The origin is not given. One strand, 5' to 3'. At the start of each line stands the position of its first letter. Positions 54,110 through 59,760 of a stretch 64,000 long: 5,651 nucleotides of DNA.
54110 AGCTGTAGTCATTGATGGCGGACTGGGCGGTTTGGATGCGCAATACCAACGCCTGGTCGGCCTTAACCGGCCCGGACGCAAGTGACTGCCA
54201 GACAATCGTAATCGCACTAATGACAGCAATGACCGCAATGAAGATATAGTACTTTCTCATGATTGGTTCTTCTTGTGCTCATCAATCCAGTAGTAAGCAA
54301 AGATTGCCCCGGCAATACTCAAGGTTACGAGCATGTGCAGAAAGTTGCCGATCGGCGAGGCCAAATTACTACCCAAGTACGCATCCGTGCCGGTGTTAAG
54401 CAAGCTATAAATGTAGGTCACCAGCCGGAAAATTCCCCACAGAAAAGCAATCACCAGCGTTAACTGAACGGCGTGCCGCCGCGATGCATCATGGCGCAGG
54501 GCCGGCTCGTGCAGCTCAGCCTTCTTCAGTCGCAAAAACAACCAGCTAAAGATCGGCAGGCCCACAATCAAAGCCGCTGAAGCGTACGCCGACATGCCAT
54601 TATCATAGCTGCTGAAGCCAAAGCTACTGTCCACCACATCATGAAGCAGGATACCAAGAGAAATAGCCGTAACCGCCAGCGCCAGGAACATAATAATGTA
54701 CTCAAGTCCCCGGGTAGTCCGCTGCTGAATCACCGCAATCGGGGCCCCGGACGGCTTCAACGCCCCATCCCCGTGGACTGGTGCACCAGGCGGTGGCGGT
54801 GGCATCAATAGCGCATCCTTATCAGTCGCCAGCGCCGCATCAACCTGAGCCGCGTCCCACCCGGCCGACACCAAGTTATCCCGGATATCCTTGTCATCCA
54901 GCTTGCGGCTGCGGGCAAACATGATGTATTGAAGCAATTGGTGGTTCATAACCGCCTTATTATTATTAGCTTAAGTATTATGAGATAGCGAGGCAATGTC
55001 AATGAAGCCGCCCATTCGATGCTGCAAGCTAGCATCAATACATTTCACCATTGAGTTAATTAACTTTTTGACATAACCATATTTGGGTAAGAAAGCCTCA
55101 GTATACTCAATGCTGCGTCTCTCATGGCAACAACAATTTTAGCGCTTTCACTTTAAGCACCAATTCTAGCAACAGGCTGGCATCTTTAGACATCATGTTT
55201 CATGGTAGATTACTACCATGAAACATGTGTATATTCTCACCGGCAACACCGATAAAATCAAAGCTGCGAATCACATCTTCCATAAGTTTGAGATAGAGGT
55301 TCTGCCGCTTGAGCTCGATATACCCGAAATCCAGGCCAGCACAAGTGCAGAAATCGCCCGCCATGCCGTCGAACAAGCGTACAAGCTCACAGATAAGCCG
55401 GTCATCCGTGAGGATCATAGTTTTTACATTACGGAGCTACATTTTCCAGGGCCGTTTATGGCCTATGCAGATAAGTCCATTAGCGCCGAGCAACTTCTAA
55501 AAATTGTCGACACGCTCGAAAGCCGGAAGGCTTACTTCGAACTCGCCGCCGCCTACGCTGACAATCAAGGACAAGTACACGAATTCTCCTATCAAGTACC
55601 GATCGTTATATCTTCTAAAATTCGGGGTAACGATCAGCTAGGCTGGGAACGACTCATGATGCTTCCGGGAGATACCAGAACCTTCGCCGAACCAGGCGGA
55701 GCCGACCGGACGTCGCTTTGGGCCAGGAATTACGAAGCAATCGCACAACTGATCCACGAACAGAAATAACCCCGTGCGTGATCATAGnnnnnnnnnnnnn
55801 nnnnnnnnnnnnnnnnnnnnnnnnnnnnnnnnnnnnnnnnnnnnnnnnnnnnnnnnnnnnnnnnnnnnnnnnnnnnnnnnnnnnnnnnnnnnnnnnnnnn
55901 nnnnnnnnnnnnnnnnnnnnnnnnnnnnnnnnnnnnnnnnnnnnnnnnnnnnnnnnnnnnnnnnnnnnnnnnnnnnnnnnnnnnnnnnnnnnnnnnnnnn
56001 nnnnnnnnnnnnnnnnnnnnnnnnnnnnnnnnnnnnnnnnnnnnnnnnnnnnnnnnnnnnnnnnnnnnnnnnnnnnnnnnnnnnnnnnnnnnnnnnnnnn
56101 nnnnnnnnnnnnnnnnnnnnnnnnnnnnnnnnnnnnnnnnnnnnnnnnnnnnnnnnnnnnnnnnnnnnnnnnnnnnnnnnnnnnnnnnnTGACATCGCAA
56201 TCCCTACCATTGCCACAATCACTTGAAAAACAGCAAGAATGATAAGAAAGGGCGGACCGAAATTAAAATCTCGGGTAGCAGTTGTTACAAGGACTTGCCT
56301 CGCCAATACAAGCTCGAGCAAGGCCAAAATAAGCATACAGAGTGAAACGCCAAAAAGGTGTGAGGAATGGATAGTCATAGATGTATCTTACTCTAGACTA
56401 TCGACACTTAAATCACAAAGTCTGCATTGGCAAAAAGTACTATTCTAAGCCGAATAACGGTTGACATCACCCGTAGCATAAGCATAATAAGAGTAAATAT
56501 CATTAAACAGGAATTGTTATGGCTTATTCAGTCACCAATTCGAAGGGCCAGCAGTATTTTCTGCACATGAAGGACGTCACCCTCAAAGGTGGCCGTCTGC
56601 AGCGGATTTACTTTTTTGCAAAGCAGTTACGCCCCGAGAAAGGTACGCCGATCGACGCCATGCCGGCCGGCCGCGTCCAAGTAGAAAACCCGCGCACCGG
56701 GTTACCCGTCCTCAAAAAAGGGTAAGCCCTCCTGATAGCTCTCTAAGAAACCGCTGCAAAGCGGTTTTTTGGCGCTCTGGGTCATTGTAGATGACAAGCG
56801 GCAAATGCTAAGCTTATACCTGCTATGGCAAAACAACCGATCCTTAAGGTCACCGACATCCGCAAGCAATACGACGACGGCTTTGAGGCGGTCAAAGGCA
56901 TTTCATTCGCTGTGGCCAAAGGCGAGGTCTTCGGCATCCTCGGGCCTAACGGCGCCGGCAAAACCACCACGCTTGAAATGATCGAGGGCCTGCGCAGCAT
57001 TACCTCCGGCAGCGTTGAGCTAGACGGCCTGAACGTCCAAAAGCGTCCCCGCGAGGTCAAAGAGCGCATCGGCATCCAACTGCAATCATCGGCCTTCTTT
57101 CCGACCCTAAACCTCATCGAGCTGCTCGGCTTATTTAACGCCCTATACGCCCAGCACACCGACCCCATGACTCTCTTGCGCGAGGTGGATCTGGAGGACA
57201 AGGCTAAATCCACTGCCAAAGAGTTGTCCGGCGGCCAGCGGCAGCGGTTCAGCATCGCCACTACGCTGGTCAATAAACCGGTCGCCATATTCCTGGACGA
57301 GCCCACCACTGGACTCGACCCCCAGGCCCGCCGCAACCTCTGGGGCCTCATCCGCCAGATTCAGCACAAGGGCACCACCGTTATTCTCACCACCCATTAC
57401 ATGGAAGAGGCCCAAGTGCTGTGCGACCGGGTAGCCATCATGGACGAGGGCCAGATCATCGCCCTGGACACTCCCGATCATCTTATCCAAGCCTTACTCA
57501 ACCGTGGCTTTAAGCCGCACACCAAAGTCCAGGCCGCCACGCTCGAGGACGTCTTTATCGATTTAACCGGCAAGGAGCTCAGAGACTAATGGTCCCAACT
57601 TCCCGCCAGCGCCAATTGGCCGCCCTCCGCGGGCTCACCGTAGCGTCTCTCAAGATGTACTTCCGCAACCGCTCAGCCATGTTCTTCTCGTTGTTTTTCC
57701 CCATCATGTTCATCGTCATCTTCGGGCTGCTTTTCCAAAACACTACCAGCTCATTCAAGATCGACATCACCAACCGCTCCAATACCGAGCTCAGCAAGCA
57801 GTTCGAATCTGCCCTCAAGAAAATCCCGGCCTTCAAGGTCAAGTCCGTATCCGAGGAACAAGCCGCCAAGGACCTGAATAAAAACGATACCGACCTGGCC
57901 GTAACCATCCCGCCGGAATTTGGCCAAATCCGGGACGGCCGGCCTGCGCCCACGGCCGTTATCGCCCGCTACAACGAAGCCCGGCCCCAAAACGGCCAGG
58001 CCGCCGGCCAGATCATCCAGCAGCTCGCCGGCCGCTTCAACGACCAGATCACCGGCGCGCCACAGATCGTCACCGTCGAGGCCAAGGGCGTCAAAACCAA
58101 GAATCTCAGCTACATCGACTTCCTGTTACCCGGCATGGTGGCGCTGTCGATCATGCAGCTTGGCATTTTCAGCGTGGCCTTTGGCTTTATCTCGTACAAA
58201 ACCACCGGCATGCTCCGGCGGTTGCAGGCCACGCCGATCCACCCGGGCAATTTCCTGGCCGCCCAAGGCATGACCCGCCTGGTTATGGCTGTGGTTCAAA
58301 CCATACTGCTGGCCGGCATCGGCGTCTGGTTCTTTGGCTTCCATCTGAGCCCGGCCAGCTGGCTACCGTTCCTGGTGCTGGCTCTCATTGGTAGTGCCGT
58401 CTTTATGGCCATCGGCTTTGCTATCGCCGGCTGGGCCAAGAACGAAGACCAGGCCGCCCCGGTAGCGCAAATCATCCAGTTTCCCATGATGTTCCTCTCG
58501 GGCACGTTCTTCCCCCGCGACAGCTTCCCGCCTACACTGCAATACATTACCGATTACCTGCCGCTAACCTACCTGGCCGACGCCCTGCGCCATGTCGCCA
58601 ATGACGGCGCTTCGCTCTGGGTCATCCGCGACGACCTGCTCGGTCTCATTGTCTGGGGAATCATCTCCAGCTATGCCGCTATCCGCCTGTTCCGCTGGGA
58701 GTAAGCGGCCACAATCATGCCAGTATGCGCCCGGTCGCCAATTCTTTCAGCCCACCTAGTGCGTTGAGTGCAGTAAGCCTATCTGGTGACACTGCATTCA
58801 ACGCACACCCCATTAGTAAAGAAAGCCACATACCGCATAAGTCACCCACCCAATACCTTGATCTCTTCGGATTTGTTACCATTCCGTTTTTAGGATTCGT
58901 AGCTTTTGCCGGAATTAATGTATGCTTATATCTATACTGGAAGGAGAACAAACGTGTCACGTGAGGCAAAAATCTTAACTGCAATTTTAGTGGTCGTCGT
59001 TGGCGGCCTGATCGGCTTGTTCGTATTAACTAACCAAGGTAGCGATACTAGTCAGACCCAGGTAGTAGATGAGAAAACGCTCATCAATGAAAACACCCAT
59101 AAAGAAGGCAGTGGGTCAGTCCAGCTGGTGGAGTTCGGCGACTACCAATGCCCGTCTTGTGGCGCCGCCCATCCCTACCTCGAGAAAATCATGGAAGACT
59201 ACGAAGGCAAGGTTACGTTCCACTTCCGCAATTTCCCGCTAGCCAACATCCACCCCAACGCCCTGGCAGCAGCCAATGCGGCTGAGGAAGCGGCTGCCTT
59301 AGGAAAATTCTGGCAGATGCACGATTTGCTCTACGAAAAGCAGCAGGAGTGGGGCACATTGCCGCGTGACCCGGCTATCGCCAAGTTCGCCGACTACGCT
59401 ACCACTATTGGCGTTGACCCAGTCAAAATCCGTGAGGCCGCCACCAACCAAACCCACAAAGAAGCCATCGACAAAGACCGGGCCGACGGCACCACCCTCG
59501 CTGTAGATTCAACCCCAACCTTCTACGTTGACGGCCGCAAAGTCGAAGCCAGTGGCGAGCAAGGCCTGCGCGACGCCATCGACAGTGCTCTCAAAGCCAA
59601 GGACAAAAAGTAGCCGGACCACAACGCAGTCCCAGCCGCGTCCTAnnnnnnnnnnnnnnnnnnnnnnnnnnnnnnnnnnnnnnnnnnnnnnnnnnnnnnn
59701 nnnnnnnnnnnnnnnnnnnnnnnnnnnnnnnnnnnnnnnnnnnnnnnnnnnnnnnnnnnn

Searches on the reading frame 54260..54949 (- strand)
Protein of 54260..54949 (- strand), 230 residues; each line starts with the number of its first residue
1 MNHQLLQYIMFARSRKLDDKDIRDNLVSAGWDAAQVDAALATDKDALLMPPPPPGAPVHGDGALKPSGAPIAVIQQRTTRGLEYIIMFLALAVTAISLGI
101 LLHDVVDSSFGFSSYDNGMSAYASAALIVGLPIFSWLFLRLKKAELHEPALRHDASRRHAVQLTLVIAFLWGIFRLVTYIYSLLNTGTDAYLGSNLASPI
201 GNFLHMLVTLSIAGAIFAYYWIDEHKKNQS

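Call 74: search_protein_families(library=pfam, proteins=[window:54260-54949:-], max_evalue=0.001)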
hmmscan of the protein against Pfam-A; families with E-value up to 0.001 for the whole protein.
window:54260-54949:- (230 aa): 1 family
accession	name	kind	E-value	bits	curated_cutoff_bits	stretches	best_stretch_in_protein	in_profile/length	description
PF18920.5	DUF5671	-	2.4e-12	47.3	28.4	1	82-206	3-126/132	Domain of unknown function (DUF5671)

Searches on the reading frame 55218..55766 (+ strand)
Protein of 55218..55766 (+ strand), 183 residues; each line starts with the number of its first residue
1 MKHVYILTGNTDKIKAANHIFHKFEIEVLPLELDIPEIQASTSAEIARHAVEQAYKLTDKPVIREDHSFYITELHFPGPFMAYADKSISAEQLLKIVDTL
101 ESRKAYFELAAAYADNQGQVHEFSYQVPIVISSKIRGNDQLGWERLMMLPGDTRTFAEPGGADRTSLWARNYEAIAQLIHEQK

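Call 74: search_protein_families(library=pfam, proteins=[window:55218-55766:+], max_evalue=0.001)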
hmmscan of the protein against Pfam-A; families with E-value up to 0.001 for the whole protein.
window:55218-55766:+ (183 aa): 1 family
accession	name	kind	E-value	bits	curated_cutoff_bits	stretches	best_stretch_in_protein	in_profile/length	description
PF01725.21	Ham1p_like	-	7.4e-23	81.8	22.5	1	5-178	2-183/186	Ham1 family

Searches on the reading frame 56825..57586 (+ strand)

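Call 74: search_protein_families(library=pfam, proteins=[window:56825-57586:+], max_evalue=0.001)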
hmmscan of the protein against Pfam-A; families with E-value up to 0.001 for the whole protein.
window:56825-57586:+ (254 aa): 5 families
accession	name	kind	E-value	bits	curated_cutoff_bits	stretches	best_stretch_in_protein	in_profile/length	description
PF00005.33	ABC_tran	-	1.1e-29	104.2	25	1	24-162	2-137/137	ABC transporter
PF13304.12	AAA_21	-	3.7e-15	57.2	27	1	88-191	220-298/304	AAA domain, putative AbiEii toxin, Type IV TA system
PF02463.25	SMC_N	-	2.1e-05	24.5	40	0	126-196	135-202/220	RecF/RecN/SMC N terminal domain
PF13175.12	AAA_15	-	9.3e-05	22.6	32.1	0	125-191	292-369/374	AAA ATPase domain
PF13476.12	AAA_23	-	0.00065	20.8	27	0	26-53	15-39/201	AAA domain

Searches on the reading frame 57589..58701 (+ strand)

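Call 74: search_protein_families(library=pfam, proteins=[window:57589-58701:+], max_evalue=0.001)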
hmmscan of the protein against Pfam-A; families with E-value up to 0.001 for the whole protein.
window:57589-58701:+ (371 aa): 2 families
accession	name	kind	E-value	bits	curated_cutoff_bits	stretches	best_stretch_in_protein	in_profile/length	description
PF12698.13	ABC2_membrane_3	-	4.1e-45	154.8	31.6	1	29-364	2-345/347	ABC-2 family transporter protein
PF01061.29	ABC2_membrane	-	1.8e-31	109.8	26.9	1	172-335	37-208/211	ABC-2 type transporter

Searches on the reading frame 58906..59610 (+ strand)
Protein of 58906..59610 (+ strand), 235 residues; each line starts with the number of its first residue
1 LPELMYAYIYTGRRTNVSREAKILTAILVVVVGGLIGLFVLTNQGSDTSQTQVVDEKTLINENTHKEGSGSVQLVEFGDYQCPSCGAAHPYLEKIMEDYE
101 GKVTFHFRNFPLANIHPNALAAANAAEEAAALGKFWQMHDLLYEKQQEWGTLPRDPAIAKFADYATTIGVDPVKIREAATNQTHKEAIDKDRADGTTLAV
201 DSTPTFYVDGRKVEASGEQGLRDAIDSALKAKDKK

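Call 74: search_protein_families(library=pfam, proteins=[window:58906-59610:+], max_evalue=0.001)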
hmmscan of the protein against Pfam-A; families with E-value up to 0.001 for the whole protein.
window:58906-59610:+ (235 aa): 2 families
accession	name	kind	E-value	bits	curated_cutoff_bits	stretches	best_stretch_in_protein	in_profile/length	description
PF13462.12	Thioredoxin_4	-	7.5e-25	88.5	23.2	1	71-226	14-164/165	Thioredoxin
PF01323.26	DSBA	-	2.6e-12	47.4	25.6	2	123-219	92-181/191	DSBA-like thioredoxin domain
